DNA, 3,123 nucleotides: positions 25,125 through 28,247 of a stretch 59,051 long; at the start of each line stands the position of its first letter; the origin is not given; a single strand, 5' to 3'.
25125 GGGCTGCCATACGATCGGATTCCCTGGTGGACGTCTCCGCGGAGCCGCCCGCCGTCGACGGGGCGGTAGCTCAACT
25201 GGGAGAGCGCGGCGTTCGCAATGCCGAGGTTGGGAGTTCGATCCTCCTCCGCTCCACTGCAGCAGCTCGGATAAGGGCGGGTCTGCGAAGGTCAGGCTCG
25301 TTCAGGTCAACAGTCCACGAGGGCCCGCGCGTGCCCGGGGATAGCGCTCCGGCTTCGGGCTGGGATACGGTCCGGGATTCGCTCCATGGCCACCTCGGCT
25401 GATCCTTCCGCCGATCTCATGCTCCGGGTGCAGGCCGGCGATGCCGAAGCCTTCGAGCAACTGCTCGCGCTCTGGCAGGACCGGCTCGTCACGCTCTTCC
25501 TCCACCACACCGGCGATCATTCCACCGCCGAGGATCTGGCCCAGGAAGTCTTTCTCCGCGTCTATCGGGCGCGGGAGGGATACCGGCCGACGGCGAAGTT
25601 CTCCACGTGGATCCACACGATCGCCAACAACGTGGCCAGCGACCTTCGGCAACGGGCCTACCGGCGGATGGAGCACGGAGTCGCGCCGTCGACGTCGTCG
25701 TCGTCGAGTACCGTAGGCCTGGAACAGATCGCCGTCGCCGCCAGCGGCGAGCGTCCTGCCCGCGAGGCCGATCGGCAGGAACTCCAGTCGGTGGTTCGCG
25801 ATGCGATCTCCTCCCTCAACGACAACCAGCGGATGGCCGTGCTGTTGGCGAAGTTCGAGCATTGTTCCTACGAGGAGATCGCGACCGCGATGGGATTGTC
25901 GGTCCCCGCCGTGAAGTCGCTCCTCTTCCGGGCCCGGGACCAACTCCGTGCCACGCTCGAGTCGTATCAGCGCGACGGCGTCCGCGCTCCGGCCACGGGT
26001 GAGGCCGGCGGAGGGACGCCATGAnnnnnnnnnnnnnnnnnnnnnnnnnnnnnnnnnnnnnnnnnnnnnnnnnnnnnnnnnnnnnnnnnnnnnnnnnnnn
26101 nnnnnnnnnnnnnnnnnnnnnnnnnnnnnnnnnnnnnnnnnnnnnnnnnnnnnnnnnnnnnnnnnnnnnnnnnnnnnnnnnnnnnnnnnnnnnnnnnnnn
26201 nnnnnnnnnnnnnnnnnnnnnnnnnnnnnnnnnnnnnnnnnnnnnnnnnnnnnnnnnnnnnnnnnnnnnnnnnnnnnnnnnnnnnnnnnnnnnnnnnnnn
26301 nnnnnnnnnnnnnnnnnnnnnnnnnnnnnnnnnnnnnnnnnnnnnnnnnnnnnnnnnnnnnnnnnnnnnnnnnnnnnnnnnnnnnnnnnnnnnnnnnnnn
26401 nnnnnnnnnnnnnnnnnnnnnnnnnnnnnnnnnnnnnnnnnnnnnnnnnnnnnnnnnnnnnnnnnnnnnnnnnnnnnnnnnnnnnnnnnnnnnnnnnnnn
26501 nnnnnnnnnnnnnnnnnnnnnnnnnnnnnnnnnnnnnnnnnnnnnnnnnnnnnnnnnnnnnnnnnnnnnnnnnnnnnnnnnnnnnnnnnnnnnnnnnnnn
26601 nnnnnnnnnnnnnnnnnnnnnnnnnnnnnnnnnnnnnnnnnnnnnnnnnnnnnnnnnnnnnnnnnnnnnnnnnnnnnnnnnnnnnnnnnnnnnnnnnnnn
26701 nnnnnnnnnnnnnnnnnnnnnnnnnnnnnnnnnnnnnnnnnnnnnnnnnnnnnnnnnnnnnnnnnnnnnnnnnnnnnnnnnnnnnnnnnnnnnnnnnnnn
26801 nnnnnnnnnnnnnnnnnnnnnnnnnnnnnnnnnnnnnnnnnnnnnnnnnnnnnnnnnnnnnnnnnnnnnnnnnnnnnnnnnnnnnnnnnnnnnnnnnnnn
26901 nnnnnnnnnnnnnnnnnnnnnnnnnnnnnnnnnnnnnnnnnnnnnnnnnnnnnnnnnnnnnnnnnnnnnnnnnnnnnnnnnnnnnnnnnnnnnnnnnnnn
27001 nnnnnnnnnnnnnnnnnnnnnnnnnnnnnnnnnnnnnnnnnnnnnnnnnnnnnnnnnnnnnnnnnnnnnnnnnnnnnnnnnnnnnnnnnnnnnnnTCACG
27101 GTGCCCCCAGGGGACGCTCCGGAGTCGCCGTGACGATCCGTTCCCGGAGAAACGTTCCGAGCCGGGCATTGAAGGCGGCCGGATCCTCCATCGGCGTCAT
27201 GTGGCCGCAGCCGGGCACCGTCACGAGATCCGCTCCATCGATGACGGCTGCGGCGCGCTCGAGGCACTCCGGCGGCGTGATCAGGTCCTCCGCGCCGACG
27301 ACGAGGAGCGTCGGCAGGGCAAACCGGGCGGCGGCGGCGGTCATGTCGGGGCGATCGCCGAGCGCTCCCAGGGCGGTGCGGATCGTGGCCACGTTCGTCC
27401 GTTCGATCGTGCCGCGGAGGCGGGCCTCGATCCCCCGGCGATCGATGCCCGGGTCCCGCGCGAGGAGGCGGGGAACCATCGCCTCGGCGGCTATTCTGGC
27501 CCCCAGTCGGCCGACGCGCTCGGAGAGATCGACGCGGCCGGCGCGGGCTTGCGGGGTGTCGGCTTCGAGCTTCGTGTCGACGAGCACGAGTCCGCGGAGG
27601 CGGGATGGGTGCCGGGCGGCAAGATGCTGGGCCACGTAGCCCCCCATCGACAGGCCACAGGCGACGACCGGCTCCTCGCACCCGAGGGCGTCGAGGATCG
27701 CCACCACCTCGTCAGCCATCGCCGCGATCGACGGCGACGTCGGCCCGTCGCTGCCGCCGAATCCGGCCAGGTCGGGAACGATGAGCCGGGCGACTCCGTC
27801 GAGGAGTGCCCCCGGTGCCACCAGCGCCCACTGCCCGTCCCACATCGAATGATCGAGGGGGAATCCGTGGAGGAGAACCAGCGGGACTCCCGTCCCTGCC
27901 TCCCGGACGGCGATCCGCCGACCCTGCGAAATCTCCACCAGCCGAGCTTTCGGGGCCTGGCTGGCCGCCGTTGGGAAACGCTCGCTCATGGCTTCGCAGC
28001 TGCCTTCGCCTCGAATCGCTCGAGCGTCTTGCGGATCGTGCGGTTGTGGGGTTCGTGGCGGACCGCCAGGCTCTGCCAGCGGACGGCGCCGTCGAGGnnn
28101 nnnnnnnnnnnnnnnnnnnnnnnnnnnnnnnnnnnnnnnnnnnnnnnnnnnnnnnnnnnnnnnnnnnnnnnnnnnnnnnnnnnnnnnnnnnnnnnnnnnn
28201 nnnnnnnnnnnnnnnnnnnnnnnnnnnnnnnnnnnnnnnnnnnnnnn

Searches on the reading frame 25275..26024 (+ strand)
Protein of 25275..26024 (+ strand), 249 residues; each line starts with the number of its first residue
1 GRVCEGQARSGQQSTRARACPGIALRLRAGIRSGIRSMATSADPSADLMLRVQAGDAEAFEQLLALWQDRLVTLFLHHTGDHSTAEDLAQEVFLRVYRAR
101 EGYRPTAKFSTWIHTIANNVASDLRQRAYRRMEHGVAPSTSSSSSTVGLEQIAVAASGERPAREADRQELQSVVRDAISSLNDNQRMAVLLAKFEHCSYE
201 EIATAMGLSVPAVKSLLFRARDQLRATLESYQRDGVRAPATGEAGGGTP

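Call 13: search_protein_families(library=pfam, proteins=[window:25275-26024:+], max_evalue=0.001)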
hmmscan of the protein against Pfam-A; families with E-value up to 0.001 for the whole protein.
window:25275-26024:+ (249 aa): 4 families
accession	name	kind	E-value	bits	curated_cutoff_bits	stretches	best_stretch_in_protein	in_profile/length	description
PF08281.18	Sigma70_r4_2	-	4.5e-16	58.7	25.7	1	174-224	4-54/54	Sigma-70, region 4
PF04542.20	Sigma70_r2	-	2.1e-15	56.7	24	1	67-130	5-70/71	Sigma-70 region 2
PF04545.22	Sigma70_r4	-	5.1e-10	39.1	24.1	1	177-226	1-50/50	Sigma-70, region 4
PF07638.17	Sigma70_ECF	-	3.7e-07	30.6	21.1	1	47-228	6-183/185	ECF sigma factor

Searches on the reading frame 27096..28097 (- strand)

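Call 14: search_protein_families(library=pfam, proteins=[window:27096-28097:-], max_evalue=0.001)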
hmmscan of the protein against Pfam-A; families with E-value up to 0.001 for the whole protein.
window:27096-28097:- (333 aa): 6 families
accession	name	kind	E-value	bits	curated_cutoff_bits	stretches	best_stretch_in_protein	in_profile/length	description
PF00561.26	Abhydrolase_1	-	9.1e-29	101.3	25.8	1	72-306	2-245/245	alpha/beta hydrolase fold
PF12697.13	Abhydrolase_6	-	8.2e-25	89.2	26.3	1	73-311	1-216/217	Alpha/beta hydrolase family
PF12146.15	Hydrolase_4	-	1.2e-16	61.2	27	1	108-304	37-237/239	Serine aminopeptidase, S33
PF03096.20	Ndr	-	3.9e-11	42.6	23.3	1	118-317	76-276/283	Ndr family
PF00975.26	Thioesterase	-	2.3e-06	28.5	26.4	1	104-167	29-91/226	Thioesterase domain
PF08386.16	Abhydrolase_4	-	1.8e-05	25.2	21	1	257-319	31-93/103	TAP-like protein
